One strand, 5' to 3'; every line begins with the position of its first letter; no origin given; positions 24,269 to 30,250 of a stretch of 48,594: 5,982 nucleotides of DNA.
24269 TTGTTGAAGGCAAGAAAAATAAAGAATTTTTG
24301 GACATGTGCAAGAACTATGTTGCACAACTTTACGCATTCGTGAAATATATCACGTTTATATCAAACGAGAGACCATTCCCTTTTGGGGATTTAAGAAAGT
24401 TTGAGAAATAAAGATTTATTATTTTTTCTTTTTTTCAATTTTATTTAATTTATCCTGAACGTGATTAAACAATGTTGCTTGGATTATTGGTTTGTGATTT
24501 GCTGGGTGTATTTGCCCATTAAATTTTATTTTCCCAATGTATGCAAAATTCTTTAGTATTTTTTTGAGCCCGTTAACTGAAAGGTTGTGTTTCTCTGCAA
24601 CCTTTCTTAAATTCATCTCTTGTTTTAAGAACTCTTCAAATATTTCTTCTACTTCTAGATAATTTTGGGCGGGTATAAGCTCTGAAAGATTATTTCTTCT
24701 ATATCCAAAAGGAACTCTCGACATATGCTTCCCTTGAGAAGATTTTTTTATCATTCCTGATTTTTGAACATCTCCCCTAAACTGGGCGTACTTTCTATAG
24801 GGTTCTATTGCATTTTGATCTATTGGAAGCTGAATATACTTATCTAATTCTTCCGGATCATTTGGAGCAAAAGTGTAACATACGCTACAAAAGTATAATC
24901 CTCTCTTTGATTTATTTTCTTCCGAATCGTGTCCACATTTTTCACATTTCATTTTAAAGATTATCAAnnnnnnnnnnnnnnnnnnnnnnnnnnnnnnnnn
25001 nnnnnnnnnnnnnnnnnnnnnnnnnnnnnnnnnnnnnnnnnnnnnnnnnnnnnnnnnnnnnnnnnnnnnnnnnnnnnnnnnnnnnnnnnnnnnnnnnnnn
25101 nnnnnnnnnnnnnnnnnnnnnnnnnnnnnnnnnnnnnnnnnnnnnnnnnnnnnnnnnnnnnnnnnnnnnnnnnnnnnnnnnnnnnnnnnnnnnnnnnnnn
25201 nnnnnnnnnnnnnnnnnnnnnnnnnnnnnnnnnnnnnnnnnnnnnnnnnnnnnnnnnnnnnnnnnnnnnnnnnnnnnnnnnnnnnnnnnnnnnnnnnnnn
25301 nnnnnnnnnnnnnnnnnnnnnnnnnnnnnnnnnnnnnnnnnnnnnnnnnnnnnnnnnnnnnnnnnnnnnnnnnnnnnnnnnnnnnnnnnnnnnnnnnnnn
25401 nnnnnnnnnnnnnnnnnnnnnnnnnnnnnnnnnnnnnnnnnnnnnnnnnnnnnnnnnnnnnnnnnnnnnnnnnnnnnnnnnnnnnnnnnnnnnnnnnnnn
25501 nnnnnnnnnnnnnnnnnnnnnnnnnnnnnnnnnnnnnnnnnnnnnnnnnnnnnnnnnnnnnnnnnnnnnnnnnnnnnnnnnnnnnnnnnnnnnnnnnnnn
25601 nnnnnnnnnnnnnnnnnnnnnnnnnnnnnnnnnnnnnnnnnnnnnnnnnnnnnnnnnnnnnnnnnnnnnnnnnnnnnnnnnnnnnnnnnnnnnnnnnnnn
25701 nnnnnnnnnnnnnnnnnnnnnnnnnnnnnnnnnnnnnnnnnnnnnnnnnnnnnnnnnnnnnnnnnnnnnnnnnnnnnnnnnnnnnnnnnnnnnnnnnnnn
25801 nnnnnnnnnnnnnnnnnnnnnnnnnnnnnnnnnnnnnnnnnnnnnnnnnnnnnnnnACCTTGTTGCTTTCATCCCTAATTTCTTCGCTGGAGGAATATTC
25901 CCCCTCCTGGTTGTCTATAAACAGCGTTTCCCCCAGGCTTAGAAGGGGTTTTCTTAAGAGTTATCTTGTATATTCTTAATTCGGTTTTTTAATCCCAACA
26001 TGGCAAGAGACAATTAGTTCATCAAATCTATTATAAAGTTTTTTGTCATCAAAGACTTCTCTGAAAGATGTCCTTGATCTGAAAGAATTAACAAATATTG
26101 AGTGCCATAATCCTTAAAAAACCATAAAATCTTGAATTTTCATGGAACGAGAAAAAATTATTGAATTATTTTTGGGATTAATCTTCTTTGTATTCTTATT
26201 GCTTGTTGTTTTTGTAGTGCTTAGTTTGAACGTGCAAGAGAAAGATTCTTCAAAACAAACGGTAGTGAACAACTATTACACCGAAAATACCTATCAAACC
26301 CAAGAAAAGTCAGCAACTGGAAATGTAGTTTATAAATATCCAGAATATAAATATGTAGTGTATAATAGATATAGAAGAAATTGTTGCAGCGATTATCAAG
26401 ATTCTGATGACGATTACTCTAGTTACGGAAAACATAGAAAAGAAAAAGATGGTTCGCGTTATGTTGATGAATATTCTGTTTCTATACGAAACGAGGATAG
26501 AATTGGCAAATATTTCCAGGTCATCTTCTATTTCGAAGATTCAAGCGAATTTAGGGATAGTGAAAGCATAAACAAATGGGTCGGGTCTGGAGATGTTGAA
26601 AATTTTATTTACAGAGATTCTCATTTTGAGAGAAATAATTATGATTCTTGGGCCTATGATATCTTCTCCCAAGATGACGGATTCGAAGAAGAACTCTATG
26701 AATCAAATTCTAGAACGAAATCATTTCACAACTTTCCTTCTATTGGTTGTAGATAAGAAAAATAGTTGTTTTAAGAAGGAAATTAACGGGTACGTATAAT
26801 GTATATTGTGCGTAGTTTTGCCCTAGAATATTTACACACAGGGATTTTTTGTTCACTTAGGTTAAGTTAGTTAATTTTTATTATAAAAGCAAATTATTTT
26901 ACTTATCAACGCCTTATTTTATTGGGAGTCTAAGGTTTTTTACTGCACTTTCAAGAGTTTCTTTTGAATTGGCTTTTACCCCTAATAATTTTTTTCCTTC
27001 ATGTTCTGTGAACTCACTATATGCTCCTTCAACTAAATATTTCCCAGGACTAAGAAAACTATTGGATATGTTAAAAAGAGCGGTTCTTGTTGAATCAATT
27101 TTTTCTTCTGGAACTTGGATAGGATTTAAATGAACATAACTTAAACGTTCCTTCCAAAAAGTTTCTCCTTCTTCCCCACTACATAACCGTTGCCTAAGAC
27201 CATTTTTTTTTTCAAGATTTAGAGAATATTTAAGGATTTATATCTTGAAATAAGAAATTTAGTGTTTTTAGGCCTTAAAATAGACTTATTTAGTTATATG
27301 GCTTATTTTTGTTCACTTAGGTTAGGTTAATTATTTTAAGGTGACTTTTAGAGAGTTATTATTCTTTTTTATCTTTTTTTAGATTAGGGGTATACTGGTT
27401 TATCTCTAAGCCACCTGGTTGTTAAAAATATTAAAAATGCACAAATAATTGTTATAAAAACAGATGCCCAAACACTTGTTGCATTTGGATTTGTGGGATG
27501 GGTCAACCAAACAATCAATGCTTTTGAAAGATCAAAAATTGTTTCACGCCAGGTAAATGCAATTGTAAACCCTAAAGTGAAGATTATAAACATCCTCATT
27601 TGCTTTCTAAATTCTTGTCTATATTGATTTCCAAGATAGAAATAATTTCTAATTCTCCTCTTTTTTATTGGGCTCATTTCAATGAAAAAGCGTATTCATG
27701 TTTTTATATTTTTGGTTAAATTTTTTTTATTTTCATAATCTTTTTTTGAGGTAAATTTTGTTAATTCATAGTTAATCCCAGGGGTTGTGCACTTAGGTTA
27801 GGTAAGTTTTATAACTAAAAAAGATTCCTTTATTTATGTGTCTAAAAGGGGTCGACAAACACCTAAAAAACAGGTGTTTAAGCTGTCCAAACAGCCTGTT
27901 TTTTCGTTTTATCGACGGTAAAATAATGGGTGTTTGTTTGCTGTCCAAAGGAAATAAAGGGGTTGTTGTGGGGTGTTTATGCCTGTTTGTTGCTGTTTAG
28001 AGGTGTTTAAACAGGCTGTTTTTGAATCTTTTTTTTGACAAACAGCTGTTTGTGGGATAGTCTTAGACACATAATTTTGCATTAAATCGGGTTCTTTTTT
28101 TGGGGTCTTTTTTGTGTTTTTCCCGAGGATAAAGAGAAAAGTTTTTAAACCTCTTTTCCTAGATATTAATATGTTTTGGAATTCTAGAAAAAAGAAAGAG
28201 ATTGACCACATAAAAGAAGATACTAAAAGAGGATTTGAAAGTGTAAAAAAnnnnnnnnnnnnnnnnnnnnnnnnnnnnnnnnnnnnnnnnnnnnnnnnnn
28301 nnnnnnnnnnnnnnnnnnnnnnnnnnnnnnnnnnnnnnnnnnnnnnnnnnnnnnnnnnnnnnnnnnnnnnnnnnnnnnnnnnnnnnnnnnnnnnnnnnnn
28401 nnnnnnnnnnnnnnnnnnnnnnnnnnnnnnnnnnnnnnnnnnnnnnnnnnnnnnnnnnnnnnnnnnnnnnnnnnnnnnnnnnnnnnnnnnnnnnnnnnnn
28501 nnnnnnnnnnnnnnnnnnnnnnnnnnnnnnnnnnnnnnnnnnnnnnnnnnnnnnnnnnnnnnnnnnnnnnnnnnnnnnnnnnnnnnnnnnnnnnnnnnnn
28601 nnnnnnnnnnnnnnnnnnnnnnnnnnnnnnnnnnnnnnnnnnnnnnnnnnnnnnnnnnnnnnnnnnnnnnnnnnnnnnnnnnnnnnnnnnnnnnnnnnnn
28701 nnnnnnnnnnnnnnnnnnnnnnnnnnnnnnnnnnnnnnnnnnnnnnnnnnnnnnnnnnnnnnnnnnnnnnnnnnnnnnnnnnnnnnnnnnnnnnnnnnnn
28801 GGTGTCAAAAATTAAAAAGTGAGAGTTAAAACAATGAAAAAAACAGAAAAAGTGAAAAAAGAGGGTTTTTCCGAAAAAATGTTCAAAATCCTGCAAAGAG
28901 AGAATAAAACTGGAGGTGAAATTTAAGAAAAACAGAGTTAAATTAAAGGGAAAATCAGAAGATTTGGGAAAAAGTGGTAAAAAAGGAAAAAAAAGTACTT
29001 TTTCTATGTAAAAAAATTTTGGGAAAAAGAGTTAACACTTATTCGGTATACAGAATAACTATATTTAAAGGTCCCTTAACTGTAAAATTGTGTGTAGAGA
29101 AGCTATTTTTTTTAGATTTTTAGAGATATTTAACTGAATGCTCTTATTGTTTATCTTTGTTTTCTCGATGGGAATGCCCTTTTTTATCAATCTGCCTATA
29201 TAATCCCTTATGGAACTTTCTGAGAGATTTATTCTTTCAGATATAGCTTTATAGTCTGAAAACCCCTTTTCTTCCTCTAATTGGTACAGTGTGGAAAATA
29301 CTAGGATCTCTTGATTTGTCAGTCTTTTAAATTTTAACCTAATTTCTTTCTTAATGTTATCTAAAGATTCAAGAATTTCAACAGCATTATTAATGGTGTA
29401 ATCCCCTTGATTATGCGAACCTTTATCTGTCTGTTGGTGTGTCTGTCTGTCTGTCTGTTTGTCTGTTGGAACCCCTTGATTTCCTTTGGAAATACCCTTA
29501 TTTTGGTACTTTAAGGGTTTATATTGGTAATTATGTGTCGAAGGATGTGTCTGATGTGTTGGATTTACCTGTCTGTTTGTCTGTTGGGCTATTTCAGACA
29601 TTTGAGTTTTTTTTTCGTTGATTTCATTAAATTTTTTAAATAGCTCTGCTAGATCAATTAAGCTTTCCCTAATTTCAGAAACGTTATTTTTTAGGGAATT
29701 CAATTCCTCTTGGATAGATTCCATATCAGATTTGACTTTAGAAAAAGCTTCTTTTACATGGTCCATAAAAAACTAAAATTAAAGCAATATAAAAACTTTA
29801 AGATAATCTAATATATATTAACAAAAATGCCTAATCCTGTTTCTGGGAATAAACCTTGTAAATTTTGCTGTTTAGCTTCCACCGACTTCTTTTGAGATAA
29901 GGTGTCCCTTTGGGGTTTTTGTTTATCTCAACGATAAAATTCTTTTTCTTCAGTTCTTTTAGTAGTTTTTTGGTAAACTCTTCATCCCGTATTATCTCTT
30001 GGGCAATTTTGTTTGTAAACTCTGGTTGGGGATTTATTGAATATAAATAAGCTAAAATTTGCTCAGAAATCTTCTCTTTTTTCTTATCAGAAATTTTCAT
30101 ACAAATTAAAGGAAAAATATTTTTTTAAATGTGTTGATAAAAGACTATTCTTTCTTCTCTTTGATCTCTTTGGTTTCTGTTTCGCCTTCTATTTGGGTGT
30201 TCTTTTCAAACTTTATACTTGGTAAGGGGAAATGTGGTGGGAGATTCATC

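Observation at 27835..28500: Iteron-like clusters of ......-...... palindromes, one intergenic (IR-bracketed) and one inside the adjacent wHTH gene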

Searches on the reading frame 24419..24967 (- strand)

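Call 10: search_protein_families(library=pfam, proteins=[window:24419-24967:-], max_evalue=0.1)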
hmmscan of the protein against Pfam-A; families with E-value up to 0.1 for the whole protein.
window:24419-24967:- (182 aa): 3 families
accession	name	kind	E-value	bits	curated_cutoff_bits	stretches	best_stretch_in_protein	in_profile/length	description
PF07508.19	Recombinase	-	4.3e-07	30.6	21.1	1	106-175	7-100/102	Recombinase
PF06827.20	zf-FPG_IleRS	-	0.0032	17.7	21.3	1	7-31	3-28/30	Zinc finger found in FPG and IleRS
PF08792.16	A2L_zn_ribbon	-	0.026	14.7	22.9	1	7-30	5-27/33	A2L zinc ribbon domain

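Call 51: search_protein_families(library=ncbifam, proteins=[window:24419-24967:-], max_evalue=0.01)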
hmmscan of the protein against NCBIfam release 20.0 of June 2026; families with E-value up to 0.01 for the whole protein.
window:24419-24967:- (182 aa): 1 family
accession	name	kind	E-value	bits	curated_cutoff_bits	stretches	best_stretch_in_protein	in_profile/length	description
NF041201.1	recomb_XisF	equivalog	0.007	15.3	375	0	74-181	135-282/465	fdxN element excision recombinase XisF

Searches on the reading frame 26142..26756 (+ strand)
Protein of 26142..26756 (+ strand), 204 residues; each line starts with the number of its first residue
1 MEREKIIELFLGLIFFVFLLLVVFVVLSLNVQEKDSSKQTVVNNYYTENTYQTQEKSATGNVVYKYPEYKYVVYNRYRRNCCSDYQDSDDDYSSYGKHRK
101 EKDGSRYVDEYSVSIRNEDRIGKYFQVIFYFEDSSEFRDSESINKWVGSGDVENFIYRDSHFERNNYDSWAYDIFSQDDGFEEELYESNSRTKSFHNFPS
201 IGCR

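Call 10: search_protein_families(library=pfam, proteins=[window:26142-26756:+], max_evalue=0.1)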
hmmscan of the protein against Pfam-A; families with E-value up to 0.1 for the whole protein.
window:26142-26756:+ (204 aa): 3 families
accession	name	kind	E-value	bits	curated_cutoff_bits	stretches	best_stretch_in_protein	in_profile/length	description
PF00335.26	Tetraspanin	-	0.0015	18.7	32.1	1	8-88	77-152/225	Tetraspanin family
PF12698.13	ABC2_membrane_3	-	0.0015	18.1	31.6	1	13-167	3-94/347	ABC-2 family transporter protein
PF05814.16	Ac76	-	0.04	14.4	22.5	1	12-44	25-58/83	Orf76 (Ac76)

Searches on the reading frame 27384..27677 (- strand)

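Call 10: search_protein_families(library=pfam, proteins=[window:27384-27677:-], max_evalue=0.1)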
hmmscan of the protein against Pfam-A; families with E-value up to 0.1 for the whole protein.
window:27384-27677:- (97 aa): 3 families
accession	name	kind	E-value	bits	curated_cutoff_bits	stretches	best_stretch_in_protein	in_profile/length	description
PF18898.5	DUF5654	-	0.00028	21.2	23.8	1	21-91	3-69/71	Family of unknown function (DUF5654)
PF00902.23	TatC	-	0.0024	18.2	25.1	1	23-89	6-80/208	Sec-independent protein translocase protein (TatC)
PF09973.14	DUF2208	-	0.035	14.2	24.3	1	17-89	81-149/231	Predicted membrane protein (DUF2208)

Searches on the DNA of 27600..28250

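Call 15: search_rna_families(source=window, start=27600, end=28250, threshold=evalue, max_evalue=10)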
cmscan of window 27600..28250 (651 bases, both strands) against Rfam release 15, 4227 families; matches with E-value up to 10: 0.
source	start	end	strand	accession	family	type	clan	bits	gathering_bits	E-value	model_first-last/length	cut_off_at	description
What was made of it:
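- Rfam gives no match (call 15). Rfam gives no match even at E up to 10 (call 15).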

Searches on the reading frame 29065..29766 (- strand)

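Call 10: search_protein_families(library=pfam, proteins=[window:29065-29766:-], max_evalue=0.1)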
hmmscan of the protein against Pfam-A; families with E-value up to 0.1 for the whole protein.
window:29065-29766:- (233 aa): 14 families
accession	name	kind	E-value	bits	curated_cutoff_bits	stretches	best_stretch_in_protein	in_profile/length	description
PF13412.12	HTH_24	-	1.3e-05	25.1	21.9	1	172-198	20-46/48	Winged helix-turn-helix DNA-binding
PF13730.12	HTH_36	-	2.1e-05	24.7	25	1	148-198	2-54/55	Helix-turn-helix domain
PF01325.25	Fe_dep_repress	-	5.3e-05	23.8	26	1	158-197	11-50/60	Iron dependent repressor, N-terminal DNA binding domain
PF08279.18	HTH_11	-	8.8e-05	22.7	25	1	160-204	6-50/55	HTH domain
PF21984.2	DnaD_N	-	0.00012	22.7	27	1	149-207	14-74/101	DnaD N-terminal domain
PF14493.12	HTH_40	-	0.003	18.3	27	1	172-222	15-65/89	Helix-turn-helix domain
PF22167.2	PH0730-like_N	-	0.0033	17.9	30.2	1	157-197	6-43/60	PH0730-like, N-terminal domain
PF01978.25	TrmB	-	0.0044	17.3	25.6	1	149-198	6-51/68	Sugar-specific transcriptional regulator TrmB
PF09969.14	DUF2203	-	0.015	16.4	24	0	123-202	3-78/122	Uncharacterized conserved protein (DUF2203)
PF05377.16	FlaC_arch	-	0.026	15.3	27.8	1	1-43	2-44/55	Flagella accessory protein C (FlaC)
PF02183.23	HALZ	-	0.034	14.7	28.1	0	5-36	11-42/43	Homeobox associated leucine zipper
PF22458.1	RsmF-B_ferredox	-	0.039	14.5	27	0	178-213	33-68/74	Methyltr_RsmF/B-like, ferredoxin-like domain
PF12777.12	MT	-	0.06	12.8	24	1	5-65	220-277/344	Microtubule-binding stalk of dynein motor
PF20117.4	DUF6507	-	0.095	13.7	25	0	3-72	17-86/120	Family of unknown function (DUF6507)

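Call 51: search_protein_families(library=ncbifam, proteins=[window:29065-29766:-], max_evalue=0.01)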
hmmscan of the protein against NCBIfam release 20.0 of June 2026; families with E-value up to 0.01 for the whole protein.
window:29065-29766:- (233 aa): 3 families
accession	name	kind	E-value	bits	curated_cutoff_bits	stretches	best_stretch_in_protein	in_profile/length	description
TIGR02937.1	sigma70-ECF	superfamily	0.0019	17.9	42.9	1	2-196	30-160/165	sigma-70 family RNA polymerase sigma factor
TIGR01884.1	cas_HTH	subfamily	0.0042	16.5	60.2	1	133-203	124-190/202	CRISPR-associated CARF protein Csa3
NF040947.1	trans_reg_LysM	equivalog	0.0054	16.5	180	0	169-202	17-49/136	HTH-type transcriptional regulator LysM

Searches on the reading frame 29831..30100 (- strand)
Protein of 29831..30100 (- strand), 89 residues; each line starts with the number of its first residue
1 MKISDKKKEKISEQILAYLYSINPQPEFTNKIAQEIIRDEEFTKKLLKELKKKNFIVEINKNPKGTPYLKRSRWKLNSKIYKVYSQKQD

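Call 10: search_protein_families(library=pfam, proteins=[window:29831-30100:-], max_evalue=0.1)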
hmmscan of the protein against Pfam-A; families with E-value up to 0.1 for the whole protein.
window:29831-30100:- (89 aa): 2 families
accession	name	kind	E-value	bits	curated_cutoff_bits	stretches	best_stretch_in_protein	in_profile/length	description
PF18662.7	HTH_56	-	0.023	15.2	26.2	1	29-71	50-94/111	Cch helix turn helix domain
PF07381.18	EarA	-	0.065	13.5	22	0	10-41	9-40/90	EarA-like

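Call 51: search_protein_families(library=ncbifam, proteins=[window:29831-30100:-], max_evalue=0.01)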
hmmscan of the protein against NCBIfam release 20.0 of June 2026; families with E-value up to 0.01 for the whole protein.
window:29831-30100:- (89 aa): 1 family
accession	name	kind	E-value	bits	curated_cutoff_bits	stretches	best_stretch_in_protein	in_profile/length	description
TIGR01884.1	cas_HTH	subfamily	0.0064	15.9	60.2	1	29-65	159-195/202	CRISPR-associated CARF protein Csa3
